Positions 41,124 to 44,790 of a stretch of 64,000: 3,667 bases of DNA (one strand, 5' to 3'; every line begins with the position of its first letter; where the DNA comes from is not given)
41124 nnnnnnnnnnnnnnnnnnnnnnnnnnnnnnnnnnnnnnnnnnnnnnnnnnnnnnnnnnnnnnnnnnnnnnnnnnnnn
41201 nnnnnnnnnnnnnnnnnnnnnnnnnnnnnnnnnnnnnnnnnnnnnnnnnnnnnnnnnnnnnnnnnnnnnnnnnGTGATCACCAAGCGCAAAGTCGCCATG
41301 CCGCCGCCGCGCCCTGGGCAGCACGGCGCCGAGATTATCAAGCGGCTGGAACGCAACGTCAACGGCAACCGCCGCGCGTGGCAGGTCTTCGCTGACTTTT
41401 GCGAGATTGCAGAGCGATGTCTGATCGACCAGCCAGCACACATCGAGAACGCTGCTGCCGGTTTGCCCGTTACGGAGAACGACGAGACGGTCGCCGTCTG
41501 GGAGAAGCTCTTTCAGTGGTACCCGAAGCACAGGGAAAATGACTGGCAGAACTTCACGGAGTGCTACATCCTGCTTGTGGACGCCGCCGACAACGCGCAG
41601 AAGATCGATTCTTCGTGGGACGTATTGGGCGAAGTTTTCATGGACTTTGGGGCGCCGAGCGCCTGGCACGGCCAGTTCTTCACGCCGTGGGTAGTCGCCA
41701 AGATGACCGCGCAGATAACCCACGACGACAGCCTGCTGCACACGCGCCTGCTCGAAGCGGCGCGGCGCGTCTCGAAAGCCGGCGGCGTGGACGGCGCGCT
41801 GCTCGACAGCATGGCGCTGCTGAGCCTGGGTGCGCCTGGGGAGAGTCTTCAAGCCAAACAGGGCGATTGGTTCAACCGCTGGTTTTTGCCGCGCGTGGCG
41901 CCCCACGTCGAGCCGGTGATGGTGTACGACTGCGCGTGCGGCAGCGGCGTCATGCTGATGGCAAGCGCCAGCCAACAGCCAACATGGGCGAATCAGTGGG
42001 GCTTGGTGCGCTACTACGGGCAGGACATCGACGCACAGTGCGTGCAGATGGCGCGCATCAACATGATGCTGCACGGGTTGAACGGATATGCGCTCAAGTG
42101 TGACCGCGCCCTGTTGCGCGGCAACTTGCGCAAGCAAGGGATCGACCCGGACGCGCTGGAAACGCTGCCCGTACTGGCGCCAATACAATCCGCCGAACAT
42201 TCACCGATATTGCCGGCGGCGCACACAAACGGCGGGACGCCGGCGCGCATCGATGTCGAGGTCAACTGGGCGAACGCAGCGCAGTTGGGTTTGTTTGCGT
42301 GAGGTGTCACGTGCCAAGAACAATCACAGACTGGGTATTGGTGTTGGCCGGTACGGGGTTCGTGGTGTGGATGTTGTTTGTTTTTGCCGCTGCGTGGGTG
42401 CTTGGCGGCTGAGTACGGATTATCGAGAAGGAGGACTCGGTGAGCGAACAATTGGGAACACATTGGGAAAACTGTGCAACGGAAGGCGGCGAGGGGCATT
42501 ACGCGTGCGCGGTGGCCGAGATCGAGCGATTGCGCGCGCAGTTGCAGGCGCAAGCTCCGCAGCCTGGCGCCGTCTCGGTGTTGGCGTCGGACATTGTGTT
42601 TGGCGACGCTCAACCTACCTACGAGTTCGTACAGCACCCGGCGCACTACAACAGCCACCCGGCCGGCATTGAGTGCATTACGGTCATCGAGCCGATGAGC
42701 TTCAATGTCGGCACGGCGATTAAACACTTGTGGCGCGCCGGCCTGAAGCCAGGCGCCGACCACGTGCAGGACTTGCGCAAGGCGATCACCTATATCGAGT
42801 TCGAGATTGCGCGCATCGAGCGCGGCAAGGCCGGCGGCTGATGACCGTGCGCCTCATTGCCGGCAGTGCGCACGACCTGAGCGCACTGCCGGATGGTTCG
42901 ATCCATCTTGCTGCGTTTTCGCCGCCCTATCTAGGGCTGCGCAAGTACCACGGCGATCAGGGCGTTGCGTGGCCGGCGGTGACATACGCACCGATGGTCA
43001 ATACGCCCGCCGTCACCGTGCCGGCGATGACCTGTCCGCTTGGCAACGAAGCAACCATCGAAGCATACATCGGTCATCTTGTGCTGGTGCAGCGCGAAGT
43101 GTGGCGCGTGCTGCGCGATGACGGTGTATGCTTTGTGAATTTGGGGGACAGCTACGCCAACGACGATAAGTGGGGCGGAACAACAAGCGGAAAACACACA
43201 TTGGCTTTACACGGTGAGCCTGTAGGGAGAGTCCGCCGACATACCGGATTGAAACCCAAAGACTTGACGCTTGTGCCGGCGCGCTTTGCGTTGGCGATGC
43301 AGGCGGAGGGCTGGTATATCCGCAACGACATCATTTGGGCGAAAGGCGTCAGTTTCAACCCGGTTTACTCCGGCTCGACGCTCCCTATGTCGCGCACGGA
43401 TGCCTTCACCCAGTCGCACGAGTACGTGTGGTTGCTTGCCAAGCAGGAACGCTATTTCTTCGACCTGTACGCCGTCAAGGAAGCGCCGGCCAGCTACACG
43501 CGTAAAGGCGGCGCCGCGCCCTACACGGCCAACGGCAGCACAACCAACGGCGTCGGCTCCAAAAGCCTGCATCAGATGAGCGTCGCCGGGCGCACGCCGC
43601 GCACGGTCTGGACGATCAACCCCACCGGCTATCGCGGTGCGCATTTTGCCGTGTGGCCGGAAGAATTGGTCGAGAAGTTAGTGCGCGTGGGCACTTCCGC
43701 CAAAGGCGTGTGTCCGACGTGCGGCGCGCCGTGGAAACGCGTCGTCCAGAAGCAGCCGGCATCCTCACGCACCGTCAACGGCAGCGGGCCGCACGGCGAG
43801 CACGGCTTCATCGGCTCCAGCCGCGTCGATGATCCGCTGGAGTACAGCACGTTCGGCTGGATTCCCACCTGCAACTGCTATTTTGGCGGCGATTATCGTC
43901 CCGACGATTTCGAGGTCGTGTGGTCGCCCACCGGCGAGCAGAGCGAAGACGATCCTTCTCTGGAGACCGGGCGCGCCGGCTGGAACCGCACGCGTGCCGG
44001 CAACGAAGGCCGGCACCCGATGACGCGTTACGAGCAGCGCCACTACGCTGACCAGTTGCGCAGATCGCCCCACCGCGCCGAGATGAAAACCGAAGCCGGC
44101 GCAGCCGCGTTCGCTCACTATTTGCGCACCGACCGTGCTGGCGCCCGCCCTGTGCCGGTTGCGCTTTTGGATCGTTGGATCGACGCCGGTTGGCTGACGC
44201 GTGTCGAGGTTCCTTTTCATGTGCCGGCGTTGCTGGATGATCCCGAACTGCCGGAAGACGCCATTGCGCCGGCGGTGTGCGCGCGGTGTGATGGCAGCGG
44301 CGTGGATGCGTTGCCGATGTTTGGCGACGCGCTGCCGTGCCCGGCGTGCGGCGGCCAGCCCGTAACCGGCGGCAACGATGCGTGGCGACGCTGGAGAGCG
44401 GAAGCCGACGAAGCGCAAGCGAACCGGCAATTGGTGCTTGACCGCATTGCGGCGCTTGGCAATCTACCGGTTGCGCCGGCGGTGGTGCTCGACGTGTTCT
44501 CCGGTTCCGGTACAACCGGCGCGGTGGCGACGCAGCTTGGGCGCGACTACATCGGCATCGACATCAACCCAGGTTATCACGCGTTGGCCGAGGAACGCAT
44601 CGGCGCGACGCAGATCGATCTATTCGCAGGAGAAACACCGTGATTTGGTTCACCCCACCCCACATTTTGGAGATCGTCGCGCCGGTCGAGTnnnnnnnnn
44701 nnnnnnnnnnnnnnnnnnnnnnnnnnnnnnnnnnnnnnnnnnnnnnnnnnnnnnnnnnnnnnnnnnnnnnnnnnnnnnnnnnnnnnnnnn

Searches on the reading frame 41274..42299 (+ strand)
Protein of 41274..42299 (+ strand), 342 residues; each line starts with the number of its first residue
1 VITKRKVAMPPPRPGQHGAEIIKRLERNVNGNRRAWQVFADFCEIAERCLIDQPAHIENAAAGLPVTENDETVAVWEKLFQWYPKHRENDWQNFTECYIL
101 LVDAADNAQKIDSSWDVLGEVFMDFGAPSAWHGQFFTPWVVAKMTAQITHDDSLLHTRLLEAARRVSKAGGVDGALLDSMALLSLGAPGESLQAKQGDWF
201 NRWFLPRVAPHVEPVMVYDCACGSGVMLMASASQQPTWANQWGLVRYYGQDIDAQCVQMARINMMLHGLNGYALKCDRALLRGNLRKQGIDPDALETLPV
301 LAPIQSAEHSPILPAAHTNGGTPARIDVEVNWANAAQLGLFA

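Call 114: search_protein_families(library=pfam, proteins=[window:41274-42299:+], max_evalue=0.001)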
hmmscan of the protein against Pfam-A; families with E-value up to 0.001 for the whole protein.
window:41274-42299:+ (342 aa): 1 family
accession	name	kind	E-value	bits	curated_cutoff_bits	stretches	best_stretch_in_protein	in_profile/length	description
PF02384.22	N6_Mtase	-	8.9e-13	48.7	20.4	1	216-273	49-106/311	N-6 DNA Methylase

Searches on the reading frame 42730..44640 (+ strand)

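Call 67: search_protein_families(library=phrogs, proteins=[window:42730-44640:+], max_evalue=0.00001)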
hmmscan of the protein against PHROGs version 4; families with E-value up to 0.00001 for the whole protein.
window:42730-44640:+ (637 aa): 7 families
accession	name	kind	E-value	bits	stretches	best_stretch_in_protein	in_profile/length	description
phrog_67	-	other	8.8e-53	181.4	1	38-634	122-353/743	DNA methyltransferase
phrog_498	-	other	1.7e-12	47.6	1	584-625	380-421/633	DNA methyltransferase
phrog_3008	-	other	1.9e-09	38.2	1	585-624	172-211/244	DNA methyltransferase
phrog_12517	-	unknown function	2.6e-07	31.2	0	585-624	108-147/316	-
phrog_18293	-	other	1.3e-06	29.4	1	585-625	68-108/119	methyltransferase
phrog_18146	-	other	1.4e-06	28.5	0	584-614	71-101/452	DNA methyltransferase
phrog_8769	-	other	2.5e-06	28.2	1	584-624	13-53/71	methyltransferase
